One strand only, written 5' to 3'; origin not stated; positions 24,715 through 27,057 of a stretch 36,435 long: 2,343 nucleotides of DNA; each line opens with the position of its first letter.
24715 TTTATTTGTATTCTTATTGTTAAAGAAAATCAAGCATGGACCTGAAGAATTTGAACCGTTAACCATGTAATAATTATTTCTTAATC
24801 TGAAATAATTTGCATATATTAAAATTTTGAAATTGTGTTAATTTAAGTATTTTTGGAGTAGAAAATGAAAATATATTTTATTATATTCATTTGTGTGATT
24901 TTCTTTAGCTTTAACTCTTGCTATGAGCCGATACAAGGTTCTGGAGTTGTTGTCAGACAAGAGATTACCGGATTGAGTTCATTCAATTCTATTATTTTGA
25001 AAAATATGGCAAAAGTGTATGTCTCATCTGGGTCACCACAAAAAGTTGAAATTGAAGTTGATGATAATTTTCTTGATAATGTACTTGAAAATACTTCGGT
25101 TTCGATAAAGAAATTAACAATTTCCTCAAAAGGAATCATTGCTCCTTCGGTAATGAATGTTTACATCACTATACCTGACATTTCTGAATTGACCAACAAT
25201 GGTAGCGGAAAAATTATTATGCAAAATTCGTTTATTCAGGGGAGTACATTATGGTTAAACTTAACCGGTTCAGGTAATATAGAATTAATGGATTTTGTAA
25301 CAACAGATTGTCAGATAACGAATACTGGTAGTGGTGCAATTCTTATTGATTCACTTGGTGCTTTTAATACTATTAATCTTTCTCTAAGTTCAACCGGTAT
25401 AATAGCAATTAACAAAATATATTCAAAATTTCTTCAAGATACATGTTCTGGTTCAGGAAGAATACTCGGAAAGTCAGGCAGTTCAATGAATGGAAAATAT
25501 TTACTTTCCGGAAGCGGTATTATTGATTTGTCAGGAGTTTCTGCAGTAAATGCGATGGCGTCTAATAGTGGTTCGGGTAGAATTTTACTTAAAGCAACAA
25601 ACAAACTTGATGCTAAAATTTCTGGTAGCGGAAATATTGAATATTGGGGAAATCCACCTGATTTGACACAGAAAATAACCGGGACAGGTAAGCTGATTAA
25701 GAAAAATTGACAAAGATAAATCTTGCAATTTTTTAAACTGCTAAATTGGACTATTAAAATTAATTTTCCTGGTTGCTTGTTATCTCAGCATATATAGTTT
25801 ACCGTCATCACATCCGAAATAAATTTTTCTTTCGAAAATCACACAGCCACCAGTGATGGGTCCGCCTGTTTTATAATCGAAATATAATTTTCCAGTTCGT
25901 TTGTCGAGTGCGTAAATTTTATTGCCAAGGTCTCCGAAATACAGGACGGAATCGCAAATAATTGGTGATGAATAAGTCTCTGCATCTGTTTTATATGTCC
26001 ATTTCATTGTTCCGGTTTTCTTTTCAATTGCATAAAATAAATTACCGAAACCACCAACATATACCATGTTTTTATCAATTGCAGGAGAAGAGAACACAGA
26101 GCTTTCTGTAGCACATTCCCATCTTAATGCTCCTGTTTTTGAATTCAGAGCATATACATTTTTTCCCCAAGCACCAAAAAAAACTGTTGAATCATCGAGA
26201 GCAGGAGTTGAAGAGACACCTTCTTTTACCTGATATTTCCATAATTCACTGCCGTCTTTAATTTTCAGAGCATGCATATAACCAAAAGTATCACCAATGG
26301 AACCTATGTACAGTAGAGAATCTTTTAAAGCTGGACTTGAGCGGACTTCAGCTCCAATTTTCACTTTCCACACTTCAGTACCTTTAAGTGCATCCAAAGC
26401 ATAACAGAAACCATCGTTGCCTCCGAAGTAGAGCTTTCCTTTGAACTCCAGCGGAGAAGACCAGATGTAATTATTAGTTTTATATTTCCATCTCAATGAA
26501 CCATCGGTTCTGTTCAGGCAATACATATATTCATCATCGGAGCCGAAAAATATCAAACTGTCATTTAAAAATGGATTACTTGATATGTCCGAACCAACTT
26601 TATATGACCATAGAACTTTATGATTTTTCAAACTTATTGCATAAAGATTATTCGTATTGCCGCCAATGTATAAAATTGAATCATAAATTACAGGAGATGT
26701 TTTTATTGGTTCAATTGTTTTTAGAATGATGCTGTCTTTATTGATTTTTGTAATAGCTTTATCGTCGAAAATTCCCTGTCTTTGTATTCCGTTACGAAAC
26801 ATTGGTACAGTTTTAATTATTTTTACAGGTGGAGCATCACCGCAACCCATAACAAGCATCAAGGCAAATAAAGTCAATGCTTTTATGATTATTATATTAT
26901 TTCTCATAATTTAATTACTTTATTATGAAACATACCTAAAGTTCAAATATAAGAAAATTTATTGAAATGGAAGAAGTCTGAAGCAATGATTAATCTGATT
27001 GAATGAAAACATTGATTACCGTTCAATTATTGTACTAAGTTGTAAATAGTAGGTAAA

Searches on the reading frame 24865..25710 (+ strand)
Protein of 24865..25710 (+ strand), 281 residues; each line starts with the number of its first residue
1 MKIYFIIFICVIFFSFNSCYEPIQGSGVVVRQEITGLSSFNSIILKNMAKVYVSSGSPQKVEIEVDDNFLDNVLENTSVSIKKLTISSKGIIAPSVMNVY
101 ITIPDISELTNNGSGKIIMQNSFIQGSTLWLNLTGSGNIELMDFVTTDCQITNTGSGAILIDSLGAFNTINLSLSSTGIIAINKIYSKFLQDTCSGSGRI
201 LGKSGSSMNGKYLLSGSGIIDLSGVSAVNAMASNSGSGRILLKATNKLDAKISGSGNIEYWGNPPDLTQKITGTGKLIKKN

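Call 34: search_protein_families(library=pfam, proteins=[window:24865-25710:+], max_evalue=0.00001)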
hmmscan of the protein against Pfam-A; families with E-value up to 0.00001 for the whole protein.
window:24865-25710:+ (281 aa): 1 family
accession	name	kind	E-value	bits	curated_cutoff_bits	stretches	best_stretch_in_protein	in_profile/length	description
PF10988.14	DUF2807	-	1.2e-31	110.4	24.2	2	150-264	69-181/181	Putative auto-transporter adhesin, head GIN domain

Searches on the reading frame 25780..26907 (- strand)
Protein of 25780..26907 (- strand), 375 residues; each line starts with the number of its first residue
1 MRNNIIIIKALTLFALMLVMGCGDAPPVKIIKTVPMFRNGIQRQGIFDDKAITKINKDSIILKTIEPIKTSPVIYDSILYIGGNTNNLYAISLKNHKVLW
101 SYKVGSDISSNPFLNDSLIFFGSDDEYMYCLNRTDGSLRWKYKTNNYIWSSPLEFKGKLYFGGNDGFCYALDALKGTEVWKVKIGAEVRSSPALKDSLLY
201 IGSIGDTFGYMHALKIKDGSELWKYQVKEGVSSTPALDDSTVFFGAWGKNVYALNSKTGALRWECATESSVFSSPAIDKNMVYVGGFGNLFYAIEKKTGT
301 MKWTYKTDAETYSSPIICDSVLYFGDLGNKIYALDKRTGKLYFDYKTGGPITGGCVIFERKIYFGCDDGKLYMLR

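Call 4: search_protein_families(library=pfam, proteins=[window:25780-26907:-], max_evalue=1)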
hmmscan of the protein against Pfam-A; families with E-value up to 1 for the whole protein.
window:25780-26907:- (375 aa): 5 families
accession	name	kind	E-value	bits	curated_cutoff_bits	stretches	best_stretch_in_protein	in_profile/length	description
PF13570.13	Beta-prop_ACSF4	-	2.7e-61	208.2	133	2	203-374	65-241/329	Beta-alanine-activating enzyme, beta-propeller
PF13360.13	PQQ_2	-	6.2e-46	157.4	27.6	3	210-347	4-146/233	Outer membrane protein assembly factor BamB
PF01011.28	PQQ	-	1.2e-14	54.4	26.7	4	149-187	50-88/595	Glucose/ethanol/alcohol dehydrogenase, beta-propeller domain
PF09003.16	Arm-DNA-bind_1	-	0.01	16.3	22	0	330-353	15-37/74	Bacteriophage lambda integrase, Arm DNA-binding domain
PF14435.11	SUKH-4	-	0.011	16.2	25.5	0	306-342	66-102/179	SUKH-4 immunity protein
